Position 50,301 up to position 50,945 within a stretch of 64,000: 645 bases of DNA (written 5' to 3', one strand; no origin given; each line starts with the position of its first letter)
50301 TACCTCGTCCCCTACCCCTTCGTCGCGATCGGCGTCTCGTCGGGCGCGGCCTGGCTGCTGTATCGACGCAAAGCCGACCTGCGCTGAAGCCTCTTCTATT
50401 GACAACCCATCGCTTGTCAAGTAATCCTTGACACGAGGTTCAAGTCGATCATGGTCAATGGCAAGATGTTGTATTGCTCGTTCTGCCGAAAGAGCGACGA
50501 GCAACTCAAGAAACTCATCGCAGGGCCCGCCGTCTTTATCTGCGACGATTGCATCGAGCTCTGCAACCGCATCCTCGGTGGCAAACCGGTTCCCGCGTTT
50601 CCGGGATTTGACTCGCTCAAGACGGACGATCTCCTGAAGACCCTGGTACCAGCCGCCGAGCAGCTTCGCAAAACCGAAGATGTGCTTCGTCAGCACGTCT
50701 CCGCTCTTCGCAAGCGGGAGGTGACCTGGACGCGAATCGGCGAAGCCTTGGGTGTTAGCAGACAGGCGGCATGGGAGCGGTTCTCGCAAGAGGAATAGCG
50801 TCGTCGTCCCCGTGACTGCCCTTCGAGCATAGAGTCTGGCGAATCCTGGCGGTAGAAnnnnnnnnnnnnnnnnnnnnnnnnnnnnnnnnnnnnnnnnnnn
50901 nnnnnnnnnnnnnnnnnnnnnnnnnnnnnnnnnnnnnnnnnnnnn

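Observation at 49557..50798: Tandem duplicated 4-TM small membrane proteins followed by an orphan ClpX-type zinc-finger/HTH protein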

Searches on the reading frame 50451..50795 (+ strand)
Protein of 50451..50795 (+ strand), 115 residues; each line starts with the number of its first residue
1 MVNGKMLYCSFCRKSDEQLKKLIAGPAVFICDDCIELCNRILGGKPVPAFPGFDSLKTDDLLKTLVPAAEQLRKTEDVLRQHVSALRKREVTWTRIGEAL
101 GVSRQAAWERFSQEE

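Call 3: search_protein_families(library=pfam, proteins=[window:50451-50795:+], max_evalue=1)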
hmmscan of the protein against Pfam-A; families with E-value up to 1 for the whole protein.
window:50451-50795:+ (115 aa): 6 families
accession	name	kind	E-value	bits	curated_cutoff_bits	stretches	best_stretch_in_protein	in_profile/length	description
PF06689.19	zf-C4_ClpX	-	3.2e-17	62.6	27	1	8-42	2-37/39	ClpX C4-type zinc finger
PF13384.12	HTH_23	-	0.0059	16.8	24.6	1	78-108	5-35/50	Homeodomain-like domain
PF13404.12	HTH_AsnC-type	-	0.007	16.6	27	1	92-111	19-38/42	AsnC-type helix-turn-helix domain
PF08279.18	HTH_11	-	0.011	16.1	25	1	84-108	7-33/55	HTH domain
PF19889.5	DUF6362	-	0.086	13.7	31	1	82-112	62-92/98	Domain of unknown function (DUF6362)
PF04967.18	HTH_10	-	0.17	12.2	23.1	1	88-111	21-44/53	HTH DNA binding domain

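Call 4: search_protein_families(library=ncbifam, proteins=[window:50451-50795:+], max_evalue=1)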
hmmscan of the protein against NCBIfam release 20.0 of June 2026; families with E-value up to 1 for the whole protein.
window:50451-50795:+ (115 aa): 3 families
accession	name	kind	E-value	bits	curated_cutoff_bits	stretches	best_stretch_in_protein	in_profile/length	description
TIGR00382.1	clpX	equivalog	1.1e-11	44.4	370.75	1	3-74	5-74/414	ATP-dependent protease ATP-binding subunit ClpX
NF003745.1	PRK05342.1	equivalog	1.4e-11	43.9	359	1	5-45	4-44/418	ATP-dependent Clp protease ATP-binding subunit ClpX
NF003054.0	PRK03975.1-1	equivalog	0.15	12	239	1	81-105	42-66/171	putative transcriptional regulator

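Call 7: find_homologous_proteins(query=window:50451-50795:+)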
Query window:50451-50795:+ (115 aa): 1234 proteins with E <= 0.001 among 1262 candidates; the best 120 are listed.
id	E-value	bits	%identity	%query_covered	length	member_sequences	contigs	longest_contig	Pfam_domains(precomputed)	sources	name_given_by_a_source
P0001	1.5e-68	246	95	100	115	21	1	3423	PF06689.20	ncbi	-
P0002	5.6e-67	241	93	100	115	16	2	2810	PF06689.20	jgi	-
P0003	3.8e-66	238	93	100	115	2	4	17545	PF06689.20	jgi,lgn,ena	-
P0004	2.0e-65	235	92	100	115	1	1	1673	PF06689.20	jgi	jgi:hypothetical protein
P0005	2.8e-64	232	90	100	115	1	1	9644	PF06689.20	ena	-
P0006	1.5e-62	226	87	100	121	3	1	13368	PF06689.20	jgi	jgi:hypothetical protein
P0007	2.4e-62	226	89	100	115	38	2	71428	PF06689.20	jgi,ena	jgi:hypothetical protein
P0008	1.3e-61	223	85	100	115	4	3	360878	PF06689.20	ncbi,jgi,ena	-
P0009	1.8e-60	220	85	100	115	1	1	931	PF06689.20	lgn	-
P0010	2.5e-59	216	83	100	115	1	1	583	PF06689.20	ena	-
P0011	8.6e-49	182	69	100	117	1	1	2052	PF06689.20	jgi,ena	jgi:hypothetical protein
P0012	2.4e-43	164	63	99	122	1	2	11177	PF06689.20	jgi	jgi:hypothetical protein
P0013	2.0e-42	161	66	94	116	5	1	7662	PF06689.20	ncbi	ncbi:MAG: ClpX C4-type zinc finger protein [Myxococcota bacterium]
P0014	2.9e-42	161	65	96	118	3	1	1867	PF06689.20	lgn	-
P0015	5.3e-42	160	67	95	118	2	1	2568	PF06689.20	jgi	jgi:hypothetical protein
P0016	1.3e-41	159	63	95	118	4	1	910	PF06689.20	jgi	jgi:ATP-dependent protease Clp ATPase subunit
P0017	1.4e-41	159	66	95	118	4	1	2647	PF06689.20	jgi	jgi:hypothetical protein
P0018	1.5e-41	159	64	96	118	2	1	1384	PF06689.20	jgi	-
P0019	2.0e-41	158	66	95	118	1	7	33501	PF06689.20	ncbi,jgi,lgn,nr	ncbi:MAG: hypothetical protein FJ147_09670 [Deltaproteobacteria bacterium]|nr:hypothetical protein [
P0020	2.2e-41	158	65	95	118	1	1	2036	PF13384.13,PF06689.20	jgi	jgi:hypothetical protein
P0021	4.8e-41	157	65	95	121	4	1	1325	PF06689.20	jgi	jgi:hypothetical protein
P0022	5.9e-41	157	63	92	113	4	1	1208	PF06689.20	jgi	jgi:ATP-dependent Clp protease ATP-binding subunit ClpX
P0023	6.0e-41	157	66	95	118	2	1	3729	PF06689.20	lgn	-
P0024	7.4e-41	156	66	95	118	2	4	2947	PF06689.20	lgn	-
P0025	9.3e-41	156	62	96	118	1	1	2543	PF06689.20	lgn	-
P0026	1.3e-40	156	66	92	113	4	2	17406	PF06689.20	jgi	jgi:hypothetical protein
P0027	1.6e-40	155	62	99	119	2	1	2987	PF06689.20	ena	-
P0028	2.5e-40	155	64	93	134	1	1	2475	PF06689.20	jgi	jgi:hypothetical protein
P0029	3.2e-40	154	65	93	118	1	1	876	PF06689.20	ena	-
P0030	3.4e-40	154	65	95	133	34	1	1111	PF06689.20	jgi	jgi:ClpX C4-type zinc finger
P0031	8.0e-40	153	63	96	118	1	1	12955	PF06689.20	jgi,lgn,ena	-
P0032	9.5e-40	153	64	97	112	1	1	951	PF06689.20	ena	-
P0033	1.9e-39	152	65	98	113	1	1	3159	PF06689.20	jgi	-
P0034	3.9e-39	151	62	92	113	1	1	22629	PF06689.20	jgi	jgi:hypothetical protein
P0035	7.5e-39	150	62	94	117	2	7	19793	PF06689.20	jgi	jgi:hypothetical protein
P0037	7.7e-39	150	62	95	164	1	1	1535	PF06689.20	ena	-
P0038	1.1e-38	149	62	97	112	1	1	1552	PF06689.20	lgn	-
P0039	1.2e-38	149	62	92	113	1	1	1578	PF06689.20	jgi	jgi:hypothetical protein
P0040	1.9e-38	149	63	92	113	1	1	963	PF06689.20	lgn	-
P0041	2.0e-38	149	61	92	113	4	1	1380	PF06689.20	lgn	-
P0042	2.1e-38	148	63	93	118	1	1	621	PF06689.20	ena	-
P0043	3.7e-38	148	58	96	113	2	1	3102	PF06689.20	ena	-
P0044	3.9e-38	148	62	92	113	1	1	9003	PF06689.20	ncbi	-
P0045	6.1e-38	147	63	92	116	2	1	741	PF06689.20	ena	-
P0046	6.5e-38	147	61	92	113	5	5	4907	PF06689.20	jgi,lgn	jgi:hypothetical protein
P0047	8.2e-38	147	61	92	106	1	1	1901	PF06689.20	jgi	jgi:ATP-dependent Clp protease ATP-binding subunit ClpX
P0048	1.2e-37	146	62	94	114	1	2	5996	PF06689.20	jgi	jgi:ATP-dependent Clp protease ATP-binding subunit ClpX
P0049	2.5e-37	145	60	96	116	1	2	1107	PF06689.20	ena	-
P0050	2.7e-37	145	62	93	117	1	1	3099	PF06689.20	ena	-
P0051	2.9e-37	145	60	92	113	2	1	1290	PF06689.20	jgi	jgi:ATP-dependent Clp protease ATP-binding subunit ClpX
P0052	3.2e-37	145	60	92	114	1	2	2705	PF06689.20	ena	-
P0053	4.3e-37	144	55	97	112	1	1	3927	PF06689.20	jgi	jgi:hypothetical protein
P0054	5.1e-37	144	59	94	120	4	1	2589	PF06689.20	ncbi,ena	-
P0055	9.4e-37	143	58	96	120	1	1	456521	PF06689.20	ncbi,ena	-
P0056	3.5e-36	141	60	92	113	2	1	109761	PF06689.20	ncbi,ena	-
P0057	4.8e-36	141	59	94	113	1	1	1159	PF06689.20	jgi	jgi:hypothetical protein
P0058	5.3e-36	141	59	97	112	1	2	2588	PF06689.20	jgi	jgi:alkylhydroperoxidase family enzyme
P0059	5.4e-36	141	58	92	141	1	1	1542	PF06689.20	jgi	jgi:ATP-dependent Clp protease ATP-binding subunit ClpX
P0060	6.2e-36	140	58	92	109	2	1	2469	PF06689.20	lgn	-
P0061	9.2e-36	140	58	92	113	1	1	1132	PF06689.20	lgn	-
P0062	9.4e-36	140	59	92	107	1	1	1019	PF06689.20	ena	-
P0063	1.0e-35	140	57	94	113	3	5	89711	PF06689.20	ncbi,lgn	-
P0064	1.0e-35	140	55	97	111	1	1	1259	PF06689.20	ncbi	ncbi:MAG: ClpX C4-type zinc finger protein [Myxococcota bacterium]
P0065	1.2e-35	140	58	92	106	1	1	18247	PF06689.20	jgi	jgi:ATP-dependent Clp protease ATP-binding subunit ClpX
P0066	1.8e-35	139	60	92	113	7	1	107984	PF06689.20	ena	-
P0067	2.0e-35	139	55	94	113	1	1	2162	PF06689.20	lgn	-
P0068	2.4e-35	139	58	94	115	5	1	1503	PF06689.20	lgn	-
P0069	2.6e-35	138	58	94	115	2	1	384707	PF06689.20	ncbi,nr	ncbi:hypothetical protein FQU96_19915 [Reyranella sp. CPCC 100927]|nr:hypothetical protein FQU96_199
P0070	2.9e-35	138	56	96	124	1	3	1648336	PF06689.20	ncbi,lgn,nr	ncbi:MAG: hypothetical protein M5T61_03410 [Acidimicrobiia bacterium]|nr:hypothetical protein [Acidi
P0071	3.0e-35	138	58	92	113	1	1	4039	PF06689.20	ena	-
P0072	5.8e-35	137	56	93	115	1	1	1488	PF06689.20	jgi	jgi:ATP-dependent Clp protease ATP-binding subunit ClpX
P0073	7.3e-35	137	55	96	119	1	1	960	PF06689.20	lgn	-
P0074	7.4e-35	137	57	96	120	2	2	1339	PF06689.20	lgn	-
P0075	8.0e-35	137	58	92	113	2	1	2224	PF06689.20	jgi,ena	jgi:hypothetical protein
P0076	8.0e-35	137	57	92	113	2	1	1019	PF06689.20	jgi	jgi:hypothetical protein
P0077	1.9e-34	136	56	92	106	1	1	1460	PF06689.20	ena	-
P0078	2.1e-34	136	58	92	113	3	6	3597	PF06689.20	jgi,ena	-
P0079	2.2e-34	135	54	94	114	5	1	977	PF06689.20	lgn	-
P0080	3.2e-34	135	55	97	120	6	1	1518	PF06689.20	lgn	-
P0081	3.3e-34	135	56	92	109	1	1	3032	PF06689.20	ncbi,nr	ncbi:MAG: hypothetical protein HUJ31_16475 [Pseudomonadales bacterium]|nr:hypothetical protein [Pseu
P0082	3.4e-34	135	54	97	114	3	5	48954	PF06689.20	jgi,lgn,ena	-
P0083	6.8e-34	134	60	92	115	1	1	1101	PF06689.20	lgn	-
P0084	7.9e-34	134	54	93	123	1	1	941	PF06689.20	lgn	-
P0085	8.0e-34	134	58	92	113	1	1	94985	PF06689.20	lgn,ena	-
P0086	1.4e-33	133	55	96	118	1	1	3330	PF06689.20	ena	-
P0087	1.4e-33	133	56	94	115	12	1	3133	PF06689.20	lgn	-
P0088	2.6e-33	132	52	94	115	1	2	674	PF06689.20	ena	-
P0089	2.9e-33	132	54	94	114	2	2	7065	PF06689.20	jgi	jgi:hypothetical protein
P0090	3.3e-33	132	56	94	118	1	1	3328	PF06689.20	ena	-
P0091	4.9e-33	131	53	93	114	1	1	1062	PF06689.20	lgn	-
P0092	6.4e-33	131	53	94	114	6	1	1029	PF06689.20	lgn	-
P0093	2.2e-32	129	51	97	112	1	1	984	PF06689.20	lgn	-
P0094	2.3e-32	129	56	94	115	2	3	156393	PF06689.20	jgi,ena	-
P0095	2.4e-32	129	56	92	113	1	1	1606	PF06689.20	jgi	-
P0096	2.8e-32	129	53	94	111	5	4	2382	PF06689.20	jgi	jgi:hypothetical protein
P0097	3.4e-32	128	53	94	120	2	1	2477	PF06689.20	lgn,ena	-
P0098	5.9e-32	128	51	94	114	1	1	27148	PF06689.20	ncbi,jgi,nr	ncbi:MAG: hypothetical protein HOP13_19605 [Alphaproteobacteria bacterium]|jgi:hypothetical protein|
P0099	6.1e-32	128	53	94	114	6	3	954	PF06689.20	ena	-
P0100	7.3e-32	127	56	92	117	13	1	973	PF06689.20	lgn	-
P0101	8.5e-32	127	55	94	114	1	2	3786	PF06689.20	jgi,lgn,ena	-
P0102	1.4e-31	126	57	92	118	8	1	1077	PF06689.20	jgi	jgi:ClpX C4-type zinc finger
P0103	1.8e-31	126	55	91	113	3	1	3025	PF06689.20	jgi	jgi:hypothetical protein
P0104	2.4e-31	126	56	91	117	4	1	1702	PF06689.20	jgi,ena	-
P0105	2.5e-31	126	55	91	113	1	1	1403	PF06689.20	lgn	-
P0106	2.7e-31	126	53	94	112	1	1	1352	PF06689.20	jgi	jgi:hypothetical protein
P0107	3.5e-31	125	55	92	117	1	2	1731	PF06689.20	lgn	-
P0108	3.7e-31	125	58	92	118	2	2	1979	PF06689.20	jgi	jgi:ATP-dependent Clp protease ATP-binding subunit ClpX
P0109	3.8e-31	125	55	91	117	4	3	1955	PF06689.20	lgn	-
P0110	4.7e-31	125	55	92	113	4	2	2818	PF06689.20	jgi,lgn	jgi:hypothetical protein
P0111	7.6e-31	124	55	92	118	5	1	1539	PF06689.20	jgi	jgi:ClpX C4-type zinc finger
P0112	7.6e-31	124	53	98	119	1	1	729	PF06689.20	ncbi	-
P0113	8.9e-31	124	55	95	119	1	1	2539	PF06689.20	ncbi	-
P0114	9.9e-31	124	54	92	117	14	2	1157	PF06689.20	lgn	-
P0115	1.0e-30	124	57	92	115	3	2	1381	PF06689.20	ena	-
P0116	1.2e-30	123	54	91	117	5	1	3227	PF06689.20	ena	-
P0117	1.9e-30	123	54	91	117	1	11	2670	PF06689.20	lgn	-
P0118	2.2e-30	123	52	94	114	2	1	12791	PF06689.20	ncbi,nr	ncbi:MAG: hypothetical protein K8S25_13035 [Alphaproteobacteria bacterium]|nr:hypothetical protein [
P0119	2.7e-30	122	50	98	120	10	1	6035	PF06689.20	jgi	jgi:hypothetical protein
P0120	3.0e-30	122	51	94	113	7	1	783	PF06689.20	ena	-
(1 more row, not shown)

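Call 10: find_related_loci(query=A1, collection=genome_contigs, flank=8000)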
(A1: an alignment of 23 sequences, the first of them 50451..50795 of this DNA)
Query A1 (115 aa) in genome_contigs; peptide patterns used: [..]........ (x = any residue, [..] = any of these).
432 stretches matched a pattern; 406 encode a relative of the query (tblastn E <= 1e-3); the best 80 are kept; 80 distinct loci.
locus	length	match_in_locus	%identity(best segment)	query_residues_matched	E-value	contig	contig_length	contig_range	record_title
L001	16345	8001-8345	90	1-115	1e-69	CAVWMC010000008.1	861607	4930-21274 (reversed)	MAG: uncultured delta proteobacterium isolate MFD04463.bin.1.288 genome assembly, contig: contig_34695, whole genome sho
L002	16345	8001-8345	91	1-115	1e-69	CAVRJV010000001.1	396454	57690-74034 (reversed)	MAG: uncultured delta proteobacterium isolate MFD05580.bin.2.15 genome assembly, contig: contig_16053, whole genome shot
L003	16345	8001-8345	90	1-115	1e-68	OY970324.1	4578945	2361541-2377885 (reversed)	MAG: uncultured delta proteobacterium isolate MFD05502.bin.1.132 genome assembly, chromosome: 1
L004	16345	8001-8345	87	1-115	5e-67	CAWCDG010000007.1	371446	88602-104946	MAG: uncultured delta proteobacterium isolate MFD09286.bin.2.99 genome assembly, contig: contig_55728, whole genome shot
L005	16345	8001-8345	83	1-115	5e-65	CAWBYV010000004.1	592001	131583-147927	MAG: uncultured delta proteobacterium isolate MFD03044.bin.2.84 genome assembly, contig: contig_18405, whole genome shot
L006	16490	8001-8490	63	6-112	7e-46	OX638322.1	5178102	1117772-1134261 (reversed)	MAG: Candidatus Binatia bacterium isolate fc306077-a6e0-4751-8727-9b45b52cfb09 genome assembly, chromosome: 1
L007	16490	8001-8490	61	6-112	8e-45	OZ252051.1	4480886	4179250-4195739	MAG: uncultured Candidatus Binatia bacterium isolate b4184f84-54dd-4777-b1f7-7d436cdf621f genome assembly, chromosome: 1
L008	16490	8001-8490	63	6-112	5e-45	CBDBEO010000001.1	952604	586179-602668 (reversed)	MAG: uncultured Candidatus Binatia bacterium isolate d69ef4bc-d7cd-432e-8a93-c2be756c76d7 genome assembly, contig: conti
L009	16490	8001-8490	59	6-113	7e-45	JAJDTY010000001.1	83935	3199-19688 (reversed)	MAG: Candidatus Binatia bacterium isolate jk18x1bzbins.55 k141_84159, whole genome shotgun sequence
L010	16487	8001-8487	61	6-112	2e-44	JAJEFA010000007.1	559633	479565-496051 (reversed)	MAG: Candidatus Binatia bacterium isolate p16x34bins.64 k141_318945, whole genome shotgun sequence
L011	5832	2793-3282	63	6-112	7e-44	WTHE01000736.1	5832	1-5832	MAG: Candidatus Binatota bacterium isolate CO36406bin_19 NODE_4343_length_5832_cov_7.015406, whole genome shotgun sequen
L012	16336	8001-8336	57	1-112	2e-43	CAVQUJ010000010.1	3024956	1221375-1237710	MAG: uncultured delta proteobacterium isolate MFD10007.bin.2.102 genome assembly, contig: contig_9106, whole genome shot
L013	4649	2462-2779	59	7-112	6e-43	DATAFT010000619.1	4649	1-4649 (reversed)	MAG TPA_asm: Thermoanaerobaculia bacterium isolate SMAG_U6810 k141_2977770, whole genome shotgun sequence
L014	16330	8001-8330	58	6-115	4e-41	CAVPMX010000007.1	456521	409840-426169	MAG: uncultured Actinomycetes bacterium isolate MFD09964.bin.2.241 genome assembly, contig: contig_64004, whole genome s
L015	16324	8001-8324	58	5-112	1e-40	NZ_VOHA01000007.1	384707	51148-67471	Reyranella sp. CPCC 100927 Scaffold7, whole genome shotgun sequence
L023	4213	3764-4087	54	5-112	2e-37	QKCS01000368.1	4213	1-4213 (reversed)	MAG: Alphaproteobacteria bacterium isolate SZUA-430 scaffold_111689, whole genome shotgun sequence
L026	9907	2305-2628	51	5-112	1e-36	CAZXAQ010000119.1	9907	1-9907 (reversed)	MAG TPA_asm: uncultured Flavobacteriaceae bacterium isolate SRP189682_co2_38 genome assembly, contig: NODE_12903_length_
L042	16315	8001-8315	52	7-111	4e-34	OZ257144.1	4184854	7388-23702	MAG: Hyphomonadaceae bacterium isolate 5d8cf77f-356a-4dec-99e3-f797007026cd genome assembly, chromosome: 1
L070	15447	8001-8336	52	5-112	1e-31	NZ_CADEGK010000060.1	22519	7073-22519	MAG: uncultured Phenylobacterium sp. isolate Phenylobacterium sp. RBC067, whole genome shotgun sequence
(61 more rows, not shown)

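Call 27: predict_structure(alignment_id=A2)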
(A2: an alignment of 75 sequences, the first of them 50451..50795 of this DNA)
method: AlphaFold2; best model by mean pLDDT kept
length: 115 residues; sequences in the alignment: 75
mean_pLDDT: 88.8   pTM: 0.68
mean pLDDT of the five models: 88.8, 88.4, 87.5, 87.3, 86.6
residues with pLDDT >= 90: 61; 70-90: 47; 50-70: 7; < 50: 0
segments of 3 or more residues with pLDDT < 50: none
pLDDT, mean of each block of 10 residues (from residue 1): 74 88 84 94 90 88 88 90 96 98 96 74
secondary structure, 60 per line:
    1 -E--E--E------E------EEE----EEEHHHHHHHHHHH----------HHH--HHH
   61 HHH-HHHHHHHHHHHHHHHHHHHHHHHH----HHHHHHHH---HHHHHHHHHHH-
elements in order: E22-24 E29-31 H32-42 H58-63 H65-88 H93-100 H104-114

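Call 32: fold_search(model_id=the predicted structure, library=pdb)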
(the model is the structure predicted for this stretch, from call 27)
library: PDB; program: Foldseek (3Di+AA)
matches with E <= 10: 120; with E <= 0.001: 4
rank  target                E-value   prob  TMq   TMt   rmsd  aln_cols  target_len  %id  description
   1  2ds5_B                1.7e-04  1.00  0.36  0.90   1.1        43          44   58  Structure of the ZBD in the orthorhomibic crystal from (released 2007-02-13)
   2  2ds5_A                1.8e-04  1.00  0.36  0.92   1.1        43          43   58  Structure of the ZBD in the orthorhomibic crystal from (released 2007-02-13)
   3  2ds6_A                2.6e-04  1.00  0.35  0.93   1.0        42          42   57  Structure of the ZBD in the tetragonal crystal form (released 2007-02-13)
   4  2ds8_B                5.7e-04  1.00  0.34  0.93   1.3        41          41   58  Structure of the ZBD-XB complex (released 2007-02-13)
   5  2ds6_B                1.4e-03  1.00  0.34  0.92   0.9        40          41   57  Structure of the ZBD in the tetragonal crystal form (released 2007-02-13)
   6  2ds7                  1.7e-03  1.00  0.34  0.93   1.0        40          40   55  Structure of the ZBD in the hexagonal crystal form (released 2007-02-13)
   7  9a5x_A                1.7e-03  1.00  0.35  0.10   1.6        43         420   51  Integrative model of CLPX-CLPP by crosslinking MS and deep learning (released 2024-09-18)
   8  1ovx_A                1.5e-02  1.00  0.28  0.73   1.7        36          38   64  NMR structure of the E. coli ClpX chaperone zinc binding domain dimer (released 2003-12-30)
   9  3iv5_B                1.2e+00  0.11  0.27  0.31  11.6       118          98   12  Crystal structure of Fis bound to 27 bp optimal binding sequence F1 (released 2010-04-28)
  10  6m10_B                1.5e+00  0.23  0.30  0.41   7.2        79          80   16  Crystal structure of PA4853 (Fis) from Pseudomonas aeruginosa (released 2020-05-13)
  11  2xeu_A                1.8e+00  0.30  0.25  0.40   3.2        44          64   16  Ring domain (released 2010-07-28)
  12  1etq_D                1.8e+00  0.15  0.25  0.34   9.8        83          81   16  THE CRYSTAL STRUCTURE OF E. COLI FIS MUTANT R71Y (released 2000-10-11)
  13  1f36_A                1.8e+00  0.11  0.27  0.33  11.8       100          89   12  THE CRYSTAL STRUCTURE OF FIS MUTANT K36E REVEALS THAT THE TRANSACTIVATION REGION OF THE FIS PROTEIN CONTAINS EXTENDED  (released 1997-12-24)
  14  1fia_A                2.4e+00  0.16  0.30  0.41   8.2        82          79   16  CRYSTAL STRUCTURE OF THE FACTOR FOR INVERSION STIMULATION FIS AT 2.0 ANGSTROMS RESOLUTION (released 1993-10-31)
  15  3fis_A                2.4e+00  0.15  0.29  0.43   8.5        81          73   16  THE MOLECULAR STRUCTURE OF WILD-TYPE AND A MUTANT FIS PROTEIN: RELATIONSHIP BETWEEN MUTATIONAL CHANGES AND RECOMBINATI (released 1993-10-31)
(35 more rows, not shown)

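Call 37: search_solved_structures(query=A2, max_evalue=1, show_alignments=2)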
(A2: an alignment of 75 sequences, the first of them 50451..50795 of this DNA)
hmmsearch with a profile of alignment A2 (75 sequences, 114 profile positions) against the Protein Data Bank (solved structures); distinct sequences matched with E-value up to 1: 12.
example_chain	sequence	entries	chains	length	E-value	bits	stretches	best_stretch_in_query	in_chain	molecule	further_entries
1ovx_A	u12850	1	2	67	1e-16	64.6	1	5-48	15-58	ATP-dependent Clp protease ATP-binding subunit clpX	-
8e91_A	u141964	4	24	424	1.3e-16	64.3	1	6-50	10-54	ATP-dependent Clp protease ATP-binding subunit ClpX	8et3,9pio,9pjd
2ds5_A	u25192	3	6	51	1.5e-16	64.1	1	5-46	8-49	ATP-dependent Clp protease ATP-binding subunit clpX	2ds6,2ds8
9ndj_F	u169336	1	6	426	5.4e-16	62.3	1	5-50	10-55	ATP-dependent Clp protease ATP-binding subunit ClpX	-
2ds7_A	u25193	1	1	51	1.1e-15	61.3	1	5-46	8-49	ATP-dependent Clp protease ATP-binding subunit clpX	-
6sfw_O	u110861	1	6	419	1.4e-15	60.9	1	4-58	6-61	ATP-dependent Clp protease ATP-binding subunit ClpX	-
9sdc_A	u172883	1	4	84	5.6e-10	42.9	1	58-114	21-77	RelI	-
6vfs_E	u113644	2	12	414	3.6e-09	40.3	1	7-52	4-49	ATP-dependent Clp protease ATP-binding subunit ClpX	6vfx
8ada_A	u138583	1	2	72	0.17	15.6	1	61-104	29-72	Uncharacterized protein Rv2667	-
2ffw_A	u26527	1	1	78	0.78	13.4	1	5-40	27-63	Midline-1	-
2wuj_A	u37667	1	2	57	0.83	13.3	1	41-91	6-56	SEPTUM SITE-DETERMINING PROTEIN DIVIVA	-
7r6r_A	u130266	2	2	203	0.98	13.1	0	84-110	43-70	Immunity repressor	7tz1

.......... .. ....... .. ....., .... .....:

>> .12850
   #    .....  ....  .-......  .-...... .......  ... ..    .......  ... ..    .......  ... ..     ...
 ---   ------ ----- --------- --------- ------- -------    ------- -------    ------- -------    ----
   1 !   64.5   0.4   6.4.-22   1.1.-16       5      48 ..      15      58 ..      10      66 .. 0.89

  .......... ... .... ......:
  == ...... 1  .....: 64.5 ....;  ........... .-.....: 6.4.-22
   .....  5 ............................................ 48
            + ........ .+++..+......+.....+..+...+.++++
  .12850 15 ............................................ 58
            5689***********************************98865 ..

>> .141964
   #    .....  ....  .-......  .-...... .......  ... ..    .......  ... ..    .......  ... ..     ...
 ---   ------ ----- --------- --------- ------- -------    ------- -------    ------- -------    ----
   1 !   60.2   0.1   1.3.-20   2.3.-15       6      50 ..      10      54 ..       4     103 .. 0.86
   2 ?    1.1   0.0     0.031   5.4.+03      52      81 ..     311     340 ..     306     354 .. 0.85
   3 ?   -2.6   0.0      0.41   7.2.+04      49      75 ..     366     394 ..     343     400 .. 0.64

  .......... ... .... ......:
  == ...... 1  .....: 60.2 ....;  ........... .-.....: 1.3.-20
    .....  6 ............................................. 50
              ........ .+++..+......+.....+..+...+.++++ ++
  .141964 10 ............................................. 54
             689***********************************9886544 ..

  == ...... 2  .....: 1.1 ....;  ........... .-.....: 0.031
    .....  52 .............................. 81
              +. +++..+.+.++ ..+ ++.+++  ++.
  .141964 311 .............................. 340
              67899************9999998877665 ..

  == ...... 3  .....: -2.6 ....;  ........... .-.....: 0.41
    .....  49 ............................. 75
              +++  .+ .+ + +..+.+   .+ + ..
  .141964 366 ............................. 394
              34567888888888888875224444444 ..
